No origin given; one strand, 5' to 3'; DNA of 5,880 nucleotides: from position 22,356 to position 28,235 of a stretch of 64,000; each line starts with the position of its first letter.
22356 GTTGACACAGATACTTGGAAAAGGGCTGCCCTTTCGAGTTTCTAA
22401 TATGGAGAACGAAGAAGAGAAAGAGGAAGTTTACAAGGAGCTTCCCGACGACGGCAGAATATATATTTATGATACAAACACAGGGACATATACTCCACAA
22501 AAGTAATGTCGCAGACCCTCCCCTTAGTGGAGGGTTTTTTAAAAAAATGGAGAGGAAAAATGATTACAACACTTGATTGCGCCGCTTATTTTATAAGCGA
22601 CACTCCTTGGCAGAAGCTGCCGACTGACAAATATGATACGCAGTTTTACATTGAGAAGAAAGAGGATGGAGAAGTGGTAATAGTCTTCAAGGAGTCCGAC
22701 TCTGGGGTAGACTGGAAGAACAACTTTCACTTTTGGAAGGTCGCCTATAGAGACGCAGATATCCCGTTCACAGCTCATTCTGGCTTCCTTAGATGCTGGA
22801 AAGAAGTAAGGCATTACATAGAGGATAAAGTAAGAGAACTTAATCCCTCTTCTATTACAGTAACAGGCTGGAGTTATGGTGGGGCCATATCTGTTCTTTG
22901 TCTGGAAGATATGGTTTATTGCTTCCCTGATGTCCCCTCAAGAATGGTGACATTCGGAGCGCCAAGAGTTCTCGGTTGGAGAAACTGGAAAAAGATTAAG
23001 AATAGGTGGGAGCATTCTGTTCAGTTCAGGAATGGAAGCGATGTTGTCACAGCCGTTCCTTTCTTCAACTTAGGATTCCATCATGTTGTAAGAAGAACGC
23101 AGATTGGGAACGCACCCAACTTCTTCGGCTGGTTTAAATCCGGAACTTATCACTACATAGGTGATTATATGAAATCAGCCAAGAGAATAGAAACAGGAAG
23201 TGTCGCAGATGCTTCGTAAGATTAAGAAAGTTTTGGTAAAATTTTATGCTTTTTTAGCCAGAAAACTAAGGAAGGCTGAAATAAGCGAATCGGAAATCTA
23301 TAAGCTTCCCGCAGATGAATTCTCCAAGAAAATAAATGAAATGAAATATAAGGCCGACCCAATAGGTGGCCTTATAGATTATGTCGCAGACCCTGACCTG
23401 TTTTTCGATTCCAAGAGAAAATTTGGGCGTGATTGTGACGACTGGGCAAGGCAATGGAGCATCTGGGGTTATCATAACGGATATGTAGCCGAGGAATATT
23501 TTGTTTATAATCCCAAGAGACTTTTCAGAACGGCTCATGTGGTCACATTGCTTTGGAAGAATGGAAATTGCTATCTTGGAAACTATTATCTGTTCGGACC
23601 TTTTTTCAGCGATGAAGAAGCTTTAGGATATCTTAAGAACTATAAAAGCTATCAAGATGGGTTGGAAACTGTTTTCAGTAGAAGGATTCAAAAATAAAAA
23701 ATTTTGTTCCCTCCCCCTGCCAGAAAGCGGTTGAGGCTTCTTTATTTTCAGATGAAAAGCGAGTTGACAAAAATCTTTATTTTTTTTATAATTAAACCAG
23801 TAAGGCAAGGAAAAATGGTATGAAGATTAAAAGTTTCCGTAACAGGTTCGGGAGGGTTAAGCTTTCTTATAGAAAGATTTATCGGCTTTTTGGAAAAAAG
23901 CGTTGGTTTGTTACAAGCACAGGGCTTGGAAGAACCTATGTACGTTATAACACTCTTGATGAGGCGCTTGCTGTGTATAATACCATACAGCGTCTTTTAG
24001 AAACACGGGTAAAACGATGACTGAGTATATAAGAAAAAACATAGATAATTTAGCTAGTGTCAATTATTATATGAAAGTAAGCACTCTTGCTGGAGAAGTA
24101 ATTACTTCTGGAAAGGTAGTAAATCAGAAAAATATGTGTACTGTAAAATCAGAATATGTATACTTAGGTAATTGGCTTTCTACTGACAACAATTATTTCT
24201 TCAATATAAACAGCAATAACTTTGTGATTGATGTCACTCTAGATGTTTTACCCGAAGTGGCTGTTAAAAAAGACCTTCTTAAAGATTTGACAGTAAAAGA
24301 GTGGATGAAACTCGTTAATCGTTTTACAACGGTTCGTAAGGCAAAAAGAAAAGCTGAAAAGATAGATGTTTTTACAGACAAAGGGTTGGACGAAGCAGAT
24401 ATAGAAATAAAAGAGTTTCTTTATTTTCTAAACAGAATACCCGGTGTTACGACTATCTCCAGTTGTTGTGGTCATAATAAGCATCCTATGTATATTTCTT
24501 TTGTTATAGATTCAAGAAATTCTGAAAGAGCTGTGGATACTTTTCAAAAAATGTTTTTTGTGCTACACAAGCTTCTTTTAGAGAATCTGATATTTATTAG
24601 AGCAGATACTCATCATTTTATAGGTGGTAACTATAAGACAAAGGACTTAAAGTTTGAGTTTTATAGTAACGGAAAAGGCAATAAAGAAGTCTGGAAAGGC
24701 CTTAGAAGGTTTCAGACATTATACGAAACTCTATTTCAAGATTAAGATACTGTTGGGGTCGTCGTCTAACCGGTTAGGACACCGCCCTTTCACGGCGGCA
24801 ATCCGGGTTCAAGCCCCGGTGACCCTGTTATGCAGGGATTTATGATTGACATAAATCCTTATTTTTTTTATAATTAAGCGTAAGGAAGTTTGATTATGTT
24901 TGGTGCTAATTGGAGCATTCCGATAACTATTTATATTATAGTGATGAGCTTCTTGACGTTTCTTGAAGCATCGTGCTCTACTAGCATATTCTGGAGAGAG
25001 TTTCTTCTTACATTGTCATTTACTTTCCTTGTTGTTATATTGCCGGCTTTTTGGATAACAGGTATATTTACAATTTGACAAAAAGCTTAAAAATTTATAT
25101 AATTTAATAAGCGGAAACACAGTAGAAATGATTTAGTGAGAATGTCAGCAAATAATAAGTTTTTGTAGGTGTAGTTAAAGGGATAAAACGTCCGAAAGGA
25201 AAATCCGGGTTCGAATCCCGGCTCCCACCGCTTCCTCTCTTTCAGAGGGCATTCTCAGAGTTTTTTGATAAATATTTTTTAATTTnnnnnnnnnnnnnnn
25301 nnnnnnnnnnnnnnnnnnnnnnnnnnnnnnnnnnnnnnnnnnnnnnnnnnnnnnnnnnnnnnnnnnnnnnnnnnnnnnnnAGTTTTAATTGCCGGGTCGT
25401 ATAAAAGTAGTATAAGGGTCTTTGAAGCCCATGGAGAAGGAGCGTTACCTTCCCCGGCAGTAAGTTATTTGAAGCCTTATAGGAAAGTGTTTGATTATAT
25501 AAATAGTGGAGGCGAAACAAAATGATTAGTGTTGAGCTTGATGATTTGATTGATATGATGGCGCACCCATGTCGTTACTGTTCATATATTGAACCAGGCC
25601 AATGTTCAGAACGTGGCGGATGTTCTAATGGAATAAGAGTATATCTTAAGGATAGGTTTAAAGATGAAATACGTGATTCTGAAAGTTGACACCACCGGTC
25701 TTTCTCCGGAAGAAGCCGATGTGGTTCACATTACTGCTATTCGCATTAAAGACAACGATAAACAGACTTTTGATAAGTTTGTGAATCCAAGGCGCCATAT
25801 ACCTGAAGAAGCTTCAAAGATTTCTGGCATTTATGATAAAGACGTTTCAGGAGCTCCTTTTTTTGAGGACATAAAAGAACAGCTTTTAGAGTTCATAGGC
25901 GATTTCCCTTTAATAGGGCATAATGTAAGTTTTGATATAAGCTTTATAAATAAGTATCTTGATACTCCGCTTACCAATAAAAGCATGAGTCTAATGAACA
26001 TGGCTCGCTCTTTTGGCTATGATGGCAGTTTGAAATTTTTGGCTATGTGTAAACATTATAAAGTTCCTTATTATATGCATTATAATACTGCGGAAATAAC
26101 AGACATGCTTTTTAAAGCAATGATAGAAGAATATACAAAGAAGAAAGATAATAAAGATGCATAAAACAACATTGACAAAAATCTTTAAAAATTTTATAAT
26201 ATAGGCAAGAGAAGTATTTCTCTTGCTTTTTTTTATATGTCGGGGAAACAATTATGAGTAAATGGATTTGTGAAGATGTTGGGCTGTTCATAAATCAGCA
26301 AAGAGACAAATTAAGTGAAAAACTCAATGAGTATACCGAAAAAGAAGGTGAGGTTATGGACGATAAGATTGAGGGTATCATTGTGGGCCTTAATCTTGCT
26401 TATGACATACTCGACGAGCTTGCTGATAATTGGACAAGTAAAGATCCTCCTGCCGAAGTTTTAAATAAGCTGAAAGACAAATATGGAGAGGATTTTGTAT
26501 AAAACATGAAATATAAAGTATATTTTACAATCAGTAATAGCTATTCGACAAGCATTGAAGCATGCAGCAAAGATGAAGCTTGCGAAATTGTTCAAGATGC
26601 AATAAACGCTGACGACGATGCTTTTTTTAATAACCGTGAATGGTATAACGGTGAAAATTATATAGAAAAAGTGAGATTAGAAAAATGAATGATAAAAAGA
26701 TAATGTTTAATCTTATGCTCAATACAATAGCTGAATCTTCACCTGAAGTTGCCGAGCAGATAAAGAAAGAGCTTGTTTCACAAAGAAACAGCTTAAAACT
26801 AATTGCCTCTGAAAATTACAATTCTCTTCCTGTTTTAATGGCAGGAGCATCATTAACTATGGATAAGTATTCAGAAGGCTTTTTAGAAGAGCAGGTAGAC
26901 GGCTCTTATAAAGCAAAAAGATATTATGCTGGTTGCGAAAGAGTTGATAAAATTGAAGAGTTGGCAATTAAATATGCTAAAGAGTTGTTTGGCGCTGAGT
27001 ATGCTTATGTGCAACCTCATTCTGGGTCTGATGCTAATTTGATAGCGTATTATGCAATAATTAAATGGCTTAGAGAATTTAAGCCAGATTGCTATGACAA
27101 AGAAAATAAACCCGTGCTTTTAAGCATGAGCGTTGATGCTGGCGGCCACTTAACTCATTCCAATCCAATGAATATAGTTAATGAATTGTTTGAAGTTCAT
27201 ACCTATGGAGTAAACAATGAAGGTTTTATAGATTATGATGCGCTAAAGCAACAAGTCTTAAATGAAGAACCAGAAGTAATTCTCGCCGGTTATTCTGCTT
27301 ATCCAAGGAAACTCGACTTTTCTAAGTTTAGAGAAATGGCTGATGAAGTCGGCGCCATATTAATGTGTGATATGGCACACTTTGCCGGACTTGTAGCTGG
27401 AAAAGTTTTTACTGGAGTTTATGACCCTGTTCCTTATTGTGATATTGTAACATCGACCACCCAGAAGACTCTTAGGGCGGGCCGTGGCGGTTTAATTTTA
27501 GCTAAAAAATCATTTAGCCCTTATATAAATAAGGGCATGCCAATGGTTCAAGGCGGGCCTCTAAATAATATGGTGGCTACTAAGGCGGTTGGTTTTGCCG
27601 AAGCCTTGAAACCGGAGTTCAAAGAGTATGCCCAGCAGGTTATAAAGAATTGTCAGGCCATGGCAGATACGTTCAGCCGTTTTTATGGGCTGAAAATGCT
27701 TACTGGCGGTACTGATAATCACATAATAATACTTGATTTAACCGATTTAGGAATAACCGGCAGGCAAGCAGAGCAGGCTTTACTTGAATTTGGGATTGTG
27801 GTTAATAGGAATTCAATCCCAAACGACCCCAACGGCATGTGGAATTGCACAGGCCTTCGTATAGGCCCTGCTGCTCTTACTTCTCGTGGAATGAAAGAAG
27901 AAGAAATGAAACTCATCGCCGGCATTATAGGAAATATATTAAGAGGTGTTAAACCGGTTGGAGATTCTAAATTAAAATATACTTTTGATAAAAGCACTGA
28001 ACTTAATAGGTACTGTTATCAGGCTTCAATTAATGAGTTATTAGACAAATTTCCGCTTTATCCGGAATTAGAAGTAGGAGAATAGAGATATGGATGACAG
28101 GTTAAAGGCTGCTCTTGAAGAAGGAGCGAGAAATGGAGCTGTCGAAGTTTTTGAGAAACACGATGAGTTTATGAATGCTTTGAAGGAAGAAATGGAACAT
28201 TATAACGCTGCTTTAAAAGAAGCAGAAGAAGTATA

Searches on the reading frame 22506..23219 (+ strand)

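Call 49: search_protein_families(library=pfam, proteins=[window:22506-23219:+], max_evalue=0.01)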
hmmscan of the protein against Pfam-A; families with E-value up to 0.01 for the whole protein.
window:22506-23219:+ (237 aa): 1 family
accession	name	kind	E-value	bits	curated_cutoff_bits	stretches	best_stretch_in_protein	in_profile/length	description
PF01764.32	Lipase_3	-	2.2e-17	63.7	22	1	58-187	1-138/140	Lipase (class 3)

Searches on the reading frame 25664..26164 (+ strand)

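Call 49: search_protein_families(library=pfam, proteins=[window:25664-26164:+], max_evalue=0.01)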
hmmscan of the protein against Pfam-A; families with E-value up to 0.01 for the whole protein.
window:25664-26164:+ (166 aa): 2 families
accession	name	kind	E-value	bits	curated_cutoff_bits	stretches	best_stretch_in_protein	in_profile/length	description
PF00929.31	RNase_T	-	8.5e-16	59.4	24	1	10-101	7-105/164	Exonuclease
PF13482.12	RNase_H_2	-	0.0086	16.5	22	0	8-127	5-110/165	RNase_H superfamily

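Call 99: search_protein_families(library=ncbifam, proteins=[window:25664-26164:+], max_evalue=0.001)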
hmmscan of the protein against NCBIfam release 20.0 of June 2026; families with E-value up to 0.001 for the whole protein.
window:25664-26164:+ (166 aa): 27 families (the best 25 are shown)
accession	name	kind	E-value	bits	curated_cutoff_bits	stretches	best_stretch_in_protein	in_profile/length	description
TIGR01406.1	dnaQ_proteo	equivalog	9e-23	81.1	222.7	1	3-134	2-144/231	DNA polymerase III subunit epsilon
NF001688.0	PRK00448.1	equivalog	1.1e-22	79.6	873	1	2-160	424-591/1445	PolC-type DNA polymerase III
NF005289.0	PRK06807.1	equivalog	9.6e-22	77.6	335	1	2-100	9-108/313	3'-5' exonuclease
TIGR01405.1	polC_Gram_pos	equivalog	6.7e-21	73.8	1043.45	1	2-160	190-357/1211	DNA polymerase III subunit alpha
NF005906.0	PRK07883.1-4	equivalog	2.5e-20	72.3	495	1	2-155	7-169/563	DEDD exonuclease domain-containing protein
NF005981.0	PRK08074.1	equivalog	2.8e-20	71.9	789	1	2-101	4-105/931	ATP-dependent DNA helicase DinG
NF006601.0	PRK09145.1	equivalog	3.1e-20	72.5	189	1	3-153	31-192/207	3'-5' exonuclease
TIGR00573.1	dnaq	subfamily_domain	1.2e-19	70.7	71.5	1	3-161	9-181/217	exonuclease, DNA polymerase III, epsilon subunit family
NF004316.1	PRK05711.1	equivalog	6.3e-19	68.6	196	1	1-101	1-104/234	DNA polymerase III subunit epsilon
NF005836.0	PRK07740.1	equivalog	1.2e-17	64.2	261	1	2-138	60-204/244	hypothetical protein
NF005907.0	PRK07883.1-5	equivalog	8.5e-17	60.7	454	1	3-97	30-125/584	DEDD exonuclease domain-containing protein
NF005905.0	PRK07883.1-3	equivalog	1.2e-16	60.5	508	1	3-96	26-120/581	DEDD exonuclease domain-containing protein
TIGR01407.1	dinG_rel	hypoth_equivalog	1.9e-16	59.5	547.7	1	2-100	1-100/889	putative DnaQ family exonuclease/DinG family helicase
NF006316.0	PRK08517.1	equivalog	3.4e-16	59.4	247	1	2-114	71-187/270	3'-5' exonuclease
NF004964.0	PRK06310.1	equivalog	3.3e-15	56.2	236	1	2-157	8-174/250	DNA polymerase III subunit epsilon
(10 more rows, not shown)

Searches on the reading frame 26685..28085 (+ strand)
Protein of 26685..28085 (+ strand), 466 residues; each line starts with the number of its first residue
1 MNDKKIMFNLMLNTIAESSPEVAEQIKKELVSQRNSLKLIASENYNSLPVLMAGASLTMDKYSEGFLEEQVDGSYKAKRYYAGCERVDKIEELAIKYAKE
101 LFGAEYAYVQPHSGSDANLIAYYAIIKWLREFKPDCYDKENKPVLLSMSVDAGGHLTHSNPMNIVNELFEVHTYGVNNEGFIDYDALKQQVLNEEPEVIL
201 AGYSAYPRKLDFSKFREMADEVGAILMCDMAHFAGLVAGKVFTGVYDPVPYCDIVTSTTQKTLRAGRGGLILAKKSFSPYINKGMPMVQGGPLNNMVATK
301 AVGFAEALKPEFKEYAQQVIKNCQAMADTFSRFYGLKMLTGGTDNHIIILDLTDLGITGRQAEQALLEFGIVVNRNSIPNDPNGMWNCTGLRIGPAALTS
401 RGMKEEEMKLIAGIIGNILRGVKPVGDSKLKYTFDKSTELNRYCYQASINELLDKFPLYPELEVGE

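Call 9: search_protein_families(library=phrogs, proteins=[window:26685-28085:+])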
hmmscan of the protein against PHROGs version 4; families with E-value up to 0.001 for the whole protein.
window:26685-28085:+ (466 aa): 1 family
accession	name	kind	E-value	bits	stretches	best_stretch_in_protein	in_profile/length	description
phrog_9968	-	other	1e-118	398.1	1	15-422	3-387/412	methyltransferase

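Call 99: search_protein_families(library=ncbifam, proteins=[window:26685-28085:+], max_evalue=0.001)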
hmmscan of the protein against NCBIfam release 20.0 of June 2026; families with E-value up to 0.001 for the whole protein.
window:26685-28085:+ (466 aa): 5 families
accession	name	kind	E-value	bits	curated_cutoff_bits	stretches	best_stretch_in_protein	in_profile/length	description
NF010094.0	PRK13580.1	equivalog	2.1e-170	567.6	735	2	144-464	170-492/496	glycine hydroxymethyltransferase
NF000586.1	PRK00011.1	subfamily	3.8e-132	440.9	335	1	20-422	2-381/404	serine hydroxymethyltransferase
TIGR04506.1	F_threo_transal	equivalog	2.2e-18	66.4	650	1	22-419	6-381/609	fluorothreonine transaldolase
NF005394.0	PRK06939.1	equivalog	2.7e-05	23.1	460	1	213-384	194-363/397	glycine C-acetyltransferase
TIGR01822.1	2am3keto_CoA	equivalog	0.00012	21.2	493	1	213-384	190-359/393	glycine C-acetyltransferase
